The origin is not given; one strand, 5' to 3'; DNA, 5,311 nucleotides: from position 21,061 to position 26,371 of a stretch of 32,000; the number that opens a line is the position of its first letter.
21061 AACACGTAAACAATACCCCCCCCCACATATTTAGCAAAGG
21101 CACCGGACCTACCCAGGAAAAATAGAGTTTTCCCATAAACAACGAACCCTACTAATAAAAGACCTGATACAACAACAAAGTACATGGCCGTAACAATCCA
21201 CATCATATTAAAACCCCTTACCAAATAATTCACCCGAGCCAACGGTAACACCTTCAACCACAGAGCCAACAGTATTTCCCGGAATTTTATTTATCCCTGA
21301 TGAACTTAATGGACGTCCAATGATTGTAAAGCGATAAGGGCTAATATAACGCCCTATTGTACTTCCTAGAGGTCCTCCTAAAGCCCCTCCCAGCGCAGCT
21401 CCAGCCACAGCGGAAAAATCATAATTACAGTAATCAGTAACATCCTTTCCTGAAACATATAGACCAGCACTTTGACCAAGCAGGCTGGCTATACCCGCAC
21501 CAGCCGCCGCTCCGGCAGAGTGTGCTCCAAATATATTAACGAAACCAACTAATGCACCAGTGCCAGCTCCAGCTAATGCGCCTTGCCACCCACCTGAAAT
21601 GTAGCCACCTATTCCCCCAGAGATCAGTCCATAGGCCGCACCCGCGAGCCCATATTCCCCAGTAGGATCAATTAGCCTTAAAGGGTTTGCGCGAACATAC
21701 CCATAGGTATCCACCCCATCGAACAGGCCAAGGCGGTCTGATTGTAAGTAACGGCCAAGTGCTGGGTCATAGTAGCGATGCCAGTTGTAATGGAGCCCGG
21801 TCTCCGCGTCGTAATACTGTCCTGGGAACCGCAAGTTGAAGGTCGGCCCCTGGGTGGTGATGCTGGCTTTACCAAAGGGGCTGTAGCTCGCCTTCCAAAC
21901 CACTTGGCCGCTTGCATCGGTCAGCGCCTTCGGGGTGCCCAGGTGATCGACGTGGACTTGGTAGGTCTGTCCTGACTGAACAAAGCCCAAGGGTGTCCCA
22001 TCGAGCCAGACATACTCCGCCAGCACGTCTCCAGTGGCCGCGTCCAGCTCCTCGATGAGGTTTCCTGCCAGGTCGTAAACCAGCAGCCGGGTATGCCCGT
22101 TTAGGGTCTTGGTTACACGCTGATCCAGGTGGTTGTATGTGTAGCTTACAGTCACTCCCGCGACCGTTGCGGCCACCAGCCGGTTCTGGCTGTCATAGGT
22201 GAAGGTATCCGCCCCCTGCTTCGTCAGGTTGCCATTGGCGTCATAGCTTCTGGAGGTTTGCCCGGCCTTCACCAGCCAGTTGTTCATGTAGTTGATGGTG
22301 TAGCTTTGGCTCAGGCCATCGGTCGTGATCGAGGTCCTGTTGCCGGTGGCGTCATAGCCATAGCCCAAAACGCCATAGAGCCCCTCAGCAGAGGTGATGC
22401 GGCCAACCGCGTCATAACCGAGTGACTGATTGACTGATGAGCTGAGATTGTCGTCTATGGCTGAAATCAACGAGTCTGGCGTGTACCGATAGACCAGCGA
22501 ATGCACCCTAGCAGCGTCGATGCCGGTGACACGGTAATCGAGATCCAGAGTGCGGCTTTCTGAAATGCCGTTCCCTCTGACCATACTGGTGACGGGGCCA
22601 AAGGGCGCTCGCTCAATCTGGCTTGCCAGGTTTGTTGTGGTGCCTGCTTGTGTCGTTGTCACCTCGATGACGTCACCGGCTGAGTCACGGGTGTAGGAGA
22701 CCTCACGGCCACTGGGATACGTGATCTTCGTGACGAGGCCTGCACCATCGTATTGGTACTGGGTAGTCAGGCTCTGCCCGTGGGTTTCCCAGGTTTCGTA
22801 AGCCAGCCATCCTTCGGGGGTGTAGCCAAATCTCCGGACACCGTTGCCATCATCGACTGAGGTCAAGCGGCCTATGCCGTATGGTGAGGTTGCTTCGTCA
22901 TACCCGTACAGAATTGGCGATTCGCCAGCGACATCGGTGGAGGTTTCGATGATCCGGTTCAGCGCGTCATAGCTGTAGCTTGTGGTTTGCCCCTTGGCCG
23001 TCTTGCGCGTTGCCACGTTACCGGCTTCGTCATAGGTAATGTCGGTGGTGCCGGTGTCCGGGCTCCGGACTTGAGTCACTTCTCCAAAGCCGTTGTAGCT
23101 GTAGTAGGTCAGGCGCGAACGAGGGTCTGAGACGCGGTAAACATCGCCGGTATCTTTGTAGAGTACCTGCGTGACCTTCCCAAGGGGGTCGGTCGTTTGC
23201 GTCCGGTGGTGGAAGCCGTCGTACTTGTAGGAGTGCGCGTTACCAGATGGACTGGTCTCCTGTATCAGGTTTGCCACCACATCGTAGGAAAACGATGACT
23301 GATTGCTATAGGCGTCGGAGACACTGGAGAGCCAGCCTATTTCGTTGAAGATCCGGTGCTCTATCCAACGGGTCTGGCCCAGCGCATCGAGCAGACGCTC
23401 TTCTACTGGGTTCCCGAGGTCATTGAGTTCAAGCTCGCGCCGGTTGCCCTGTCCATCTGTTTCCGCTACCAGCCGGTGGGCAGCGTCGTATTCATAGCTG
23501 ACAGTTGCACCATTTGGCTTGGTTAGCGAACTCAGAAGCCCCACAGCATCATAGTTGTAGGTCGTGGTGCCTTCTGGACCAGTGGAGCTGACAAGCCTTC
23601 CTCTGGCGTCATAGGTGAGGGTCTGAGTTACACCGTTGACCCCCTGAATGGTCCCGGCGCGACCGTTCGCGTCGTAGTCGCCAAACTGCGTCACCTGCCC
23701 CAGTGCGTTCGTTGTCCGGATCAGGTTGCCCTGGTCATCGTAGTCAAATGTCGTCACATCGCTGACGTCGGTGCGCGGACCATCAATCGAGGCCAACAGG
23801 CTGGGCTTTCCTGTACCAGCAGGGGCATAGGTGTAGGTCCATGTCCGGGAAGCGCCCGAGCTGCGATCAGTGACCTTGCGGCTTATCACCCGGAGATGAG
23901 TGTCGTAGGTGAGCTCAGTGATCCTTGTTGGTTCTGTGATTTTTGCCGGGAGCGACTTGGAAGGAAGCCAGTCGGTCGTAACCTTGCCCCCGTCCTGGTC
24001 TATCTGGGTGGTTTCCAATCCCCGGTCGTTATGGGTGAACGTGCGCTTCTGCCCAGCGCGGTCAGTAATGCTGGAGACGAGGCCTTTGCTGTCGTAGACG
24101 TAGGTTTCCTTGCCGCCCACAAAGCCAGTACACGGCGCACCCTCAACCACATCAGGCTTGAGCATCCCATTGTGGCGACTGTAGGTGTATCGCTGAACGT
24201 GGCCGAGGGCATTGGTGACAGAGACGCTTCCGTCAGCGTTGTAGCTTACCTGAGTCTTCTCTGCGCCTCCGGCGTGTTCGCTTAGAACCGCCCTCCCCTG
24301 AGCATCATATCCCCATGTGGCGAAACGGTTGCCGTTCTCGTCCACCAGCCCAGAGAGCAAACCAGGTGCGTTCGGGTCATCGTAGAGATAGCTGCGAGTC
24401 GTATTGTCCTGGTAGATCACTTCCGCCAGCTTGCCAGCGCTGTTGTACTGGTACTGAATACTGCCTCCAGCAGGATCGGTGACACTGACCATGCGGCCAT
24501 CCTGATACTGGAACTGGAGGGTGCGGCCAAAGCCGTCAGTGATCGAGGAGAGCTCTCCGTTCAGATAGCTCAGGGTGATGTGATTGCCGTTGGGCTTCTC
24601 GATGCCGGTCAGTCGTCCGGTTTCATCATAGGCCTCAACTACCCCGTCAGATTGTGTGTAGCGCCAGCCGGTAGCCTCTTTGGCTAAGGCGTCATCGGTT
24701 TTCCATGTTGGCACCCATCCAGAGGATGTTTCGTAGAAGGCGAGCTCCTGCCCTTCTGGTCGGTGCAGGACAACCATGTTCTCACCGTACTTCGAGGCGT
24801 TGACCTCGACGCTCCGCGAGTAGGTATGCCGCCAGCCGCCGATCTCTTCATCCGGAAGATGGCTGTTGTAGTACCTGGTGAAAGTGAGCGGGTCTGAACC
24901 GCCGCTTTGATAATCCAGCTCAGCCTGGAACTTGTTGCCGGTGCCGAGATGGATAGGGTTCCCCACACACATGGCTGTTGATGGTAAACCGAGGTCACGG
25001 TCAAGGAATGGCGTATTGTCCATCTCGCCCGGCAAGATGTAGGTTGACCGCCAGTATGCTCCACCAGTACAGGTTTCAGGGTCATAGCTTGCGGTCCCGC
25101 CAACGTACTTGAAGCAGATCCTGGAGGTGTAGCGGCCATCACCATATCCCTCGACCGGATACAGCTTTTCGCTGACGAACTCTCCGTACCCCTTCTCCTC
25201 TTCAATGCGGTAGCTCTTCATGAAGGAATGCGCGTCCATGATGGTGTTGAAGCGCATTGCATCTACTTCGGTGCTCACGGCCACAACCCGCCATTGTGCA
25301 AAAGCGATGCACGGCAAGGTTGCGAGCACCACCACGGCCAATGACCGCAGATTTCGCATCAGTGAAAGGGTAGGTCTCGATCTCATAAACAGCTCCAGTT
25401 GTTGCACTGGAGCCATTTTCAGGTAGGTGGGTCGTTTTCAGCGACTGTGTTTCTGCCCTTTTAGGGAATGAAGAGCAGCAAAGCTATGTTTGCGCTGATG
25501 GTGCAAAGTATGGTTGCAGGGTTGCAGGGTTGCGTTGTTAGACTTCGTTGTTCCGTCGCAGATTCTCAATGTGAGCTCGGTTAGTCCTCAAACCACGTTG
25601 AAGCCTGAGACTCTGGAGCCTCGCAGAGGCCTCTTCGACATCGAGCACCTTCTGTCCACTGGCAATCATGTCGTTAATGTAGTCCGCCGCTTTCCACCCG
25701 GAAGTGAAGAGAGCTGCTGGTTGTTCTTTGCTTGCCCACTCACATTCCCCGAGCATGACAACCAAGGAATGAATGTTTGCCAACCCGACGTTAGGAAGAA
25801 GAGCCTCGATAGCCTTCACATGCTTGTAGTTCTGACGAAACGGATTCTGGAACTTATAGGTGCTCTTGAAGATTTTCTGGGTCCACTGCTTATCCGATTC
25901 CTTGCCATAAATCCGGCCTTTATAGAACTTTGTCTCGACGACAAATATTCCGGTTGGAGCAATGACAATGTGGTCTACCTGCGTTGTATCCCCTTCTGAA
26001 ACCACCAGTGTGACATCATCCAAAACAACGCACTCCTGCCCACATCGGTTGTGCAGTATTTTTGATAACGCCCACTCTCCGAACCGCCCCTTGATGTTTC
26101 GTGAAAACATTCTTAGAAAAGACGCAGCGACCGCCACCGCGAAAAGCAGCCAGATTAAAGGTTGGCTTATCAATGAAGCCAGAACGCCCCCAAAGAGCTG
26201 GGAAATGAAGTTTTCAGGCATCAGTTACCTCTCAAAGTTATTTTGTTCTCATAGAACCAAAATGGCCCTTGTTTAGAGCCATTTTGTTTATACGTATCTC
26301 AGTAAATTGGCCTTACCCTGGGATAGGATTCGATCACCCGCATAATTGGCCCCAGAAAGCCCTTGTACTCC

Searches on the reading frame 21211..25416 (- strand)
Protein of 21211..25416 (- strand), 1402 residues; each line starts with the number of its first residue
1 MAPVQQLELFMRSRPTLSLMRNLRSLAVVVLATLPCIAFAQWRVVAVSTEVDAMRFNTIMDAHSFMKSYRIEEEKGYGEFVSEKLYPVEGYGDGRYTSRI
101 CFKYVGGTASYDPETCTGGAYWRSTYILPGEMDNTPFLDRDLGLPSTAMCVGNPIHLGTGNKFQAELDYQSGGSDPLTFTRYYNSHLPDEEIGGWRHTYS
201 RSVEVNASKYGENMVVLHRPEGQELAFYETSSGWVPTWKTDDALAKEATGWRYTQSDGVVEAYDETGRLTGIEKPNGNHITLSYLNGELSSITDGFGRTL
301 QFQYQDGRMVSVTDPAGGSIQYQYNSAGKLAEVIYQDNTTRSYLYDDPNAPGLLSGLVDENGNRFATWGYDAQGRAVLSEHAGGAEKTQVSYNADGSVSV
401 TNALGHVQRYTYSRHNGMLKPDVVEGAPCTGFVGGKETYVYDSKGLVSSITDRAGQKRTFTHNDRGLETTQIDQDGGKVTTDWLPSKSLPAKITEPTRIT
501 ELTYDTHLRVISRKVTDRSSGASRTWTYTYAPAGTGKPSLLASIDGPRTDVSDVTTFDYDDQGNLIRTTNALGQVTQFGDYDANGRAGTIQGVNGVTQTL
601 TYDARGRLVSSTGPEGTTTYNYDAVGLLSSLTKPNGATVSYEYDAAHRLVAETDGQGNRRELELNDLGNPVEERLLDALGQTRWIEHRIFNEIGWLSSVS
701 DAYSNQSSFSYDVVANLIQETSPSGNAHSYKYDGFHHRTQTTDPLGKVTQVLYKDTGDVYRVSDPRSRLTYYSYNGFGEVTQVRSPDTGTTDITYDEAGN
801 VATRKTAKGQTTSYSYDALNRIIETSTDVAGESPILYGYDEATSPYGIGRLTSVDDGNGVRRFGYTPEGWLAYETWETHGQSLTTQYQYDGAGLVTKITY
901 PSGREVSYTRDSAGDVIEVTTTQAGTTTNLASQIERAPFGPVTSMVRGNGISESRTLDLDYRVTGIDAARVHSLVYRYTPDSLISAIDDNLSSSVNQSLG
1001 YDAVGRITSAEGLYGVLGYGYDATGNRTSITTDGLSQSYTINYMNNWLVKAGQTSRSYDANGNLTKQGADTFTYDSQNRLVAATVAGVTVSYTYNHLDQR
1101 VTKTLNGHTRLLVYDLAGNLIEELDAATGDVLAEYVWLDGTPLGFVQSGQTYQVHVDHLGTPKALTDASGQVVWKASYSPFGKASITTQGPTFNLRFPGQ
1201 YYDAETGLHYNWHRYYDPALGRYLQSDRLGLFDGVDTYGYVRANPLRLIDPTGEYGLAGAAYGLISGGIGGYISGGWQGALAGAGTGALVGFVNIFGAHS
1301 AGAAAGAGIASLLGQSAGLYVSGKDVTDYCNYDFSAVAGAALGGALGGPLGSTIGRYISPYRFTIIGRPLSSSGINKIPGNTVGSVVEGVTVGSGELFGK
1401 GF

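Call 74: search_protein_families(library=pfam, proteins=[window:21211-25416:-], max_evalue=0.001)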
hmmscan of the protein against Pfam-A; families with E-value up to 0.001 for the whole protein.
window:21211-25416:- (1402 aa): 3 families
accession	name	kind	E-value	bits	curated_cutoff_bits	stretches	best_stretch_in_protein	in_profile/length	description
PF05593.20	RHS_repeat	-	4.8e-84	275.8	22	12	622-658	1-37/38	RHS Repeat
PF20148.4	DUF6531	-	3.6e-13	50.1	24.1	1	152-227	1-74/74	Domain of unknown function (DUF6531)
PF03527.20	RHS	-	5.8e-13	48.9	27.9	1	1155-1185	5-35/38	RHS protein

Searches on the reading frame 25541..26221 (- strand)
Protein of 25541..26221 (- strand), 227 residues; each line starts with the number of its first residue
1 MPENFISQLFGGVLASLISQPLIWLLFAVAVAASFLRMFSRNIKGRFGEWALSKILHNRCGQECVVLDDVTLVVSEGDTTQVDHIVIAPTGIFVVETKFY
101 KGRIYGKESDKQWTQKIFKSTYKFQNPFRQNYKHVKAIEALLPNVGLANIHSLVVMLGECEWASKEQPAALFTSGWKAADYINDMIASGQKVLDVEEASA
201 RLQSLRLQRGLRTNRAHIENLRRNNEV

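Call 6: search_protein_families(library=pfam, proteins=[window:25541-26221:-], max_evalue=1)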
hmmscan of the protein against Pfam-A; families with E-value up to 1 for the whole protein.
window:25541-26221:- (227 aa): 1 family
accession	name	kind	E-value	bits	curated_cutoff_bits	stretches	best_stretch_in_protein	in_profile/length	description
PF08378.17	NERD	-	2.3e-28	99.3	22.1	1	44-156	1-110/111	Nuclease-related domain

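Call 7: search_protein_families(library=padloc, proteins=[window:25541-26221:-], max_evalue=1)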
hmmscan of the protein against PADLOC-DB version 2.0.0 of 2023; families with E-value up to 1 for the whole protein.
window:25541-26221:- (227 aa): 3 families
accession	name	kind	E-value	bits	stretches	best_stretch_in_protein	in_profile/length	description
PDLC02512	PglW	-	2.6e-08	30.2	1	70-143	40-111/1403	PglW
PDLC03921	MkoA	-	0.0012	14.6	1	71-162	36-129/1607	-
PDLC04470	PDC-M16A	-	0.0092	12.1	1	78-130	46-98/895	-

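Call 8: search_protein_families(library=ncbifam, proteins=[window:25541-26221:-], max_evalue=1)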
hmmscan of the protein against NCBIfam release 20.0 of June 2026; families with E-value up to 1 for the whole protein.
window:25541-26221:- (227 aa): 3 families
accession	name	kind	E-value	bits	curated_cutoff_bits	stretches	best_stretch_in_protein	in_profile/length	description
NF047741.1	antiphage_MADS6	equivalog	3.1e-09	35.9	460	1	48-155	14-120/612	methylation-associated defense system protein kinase MAD6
NF033442.0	BREX_PglW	equivalog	1.5e-06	26.2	990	1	74-142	41-108/1391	BREX system serine/threonine kinase PglW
NF010382.0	PRK13809.1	equivalog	0.052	12.9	208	0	170-197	113-139/210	orotate phosphoribosyltransferase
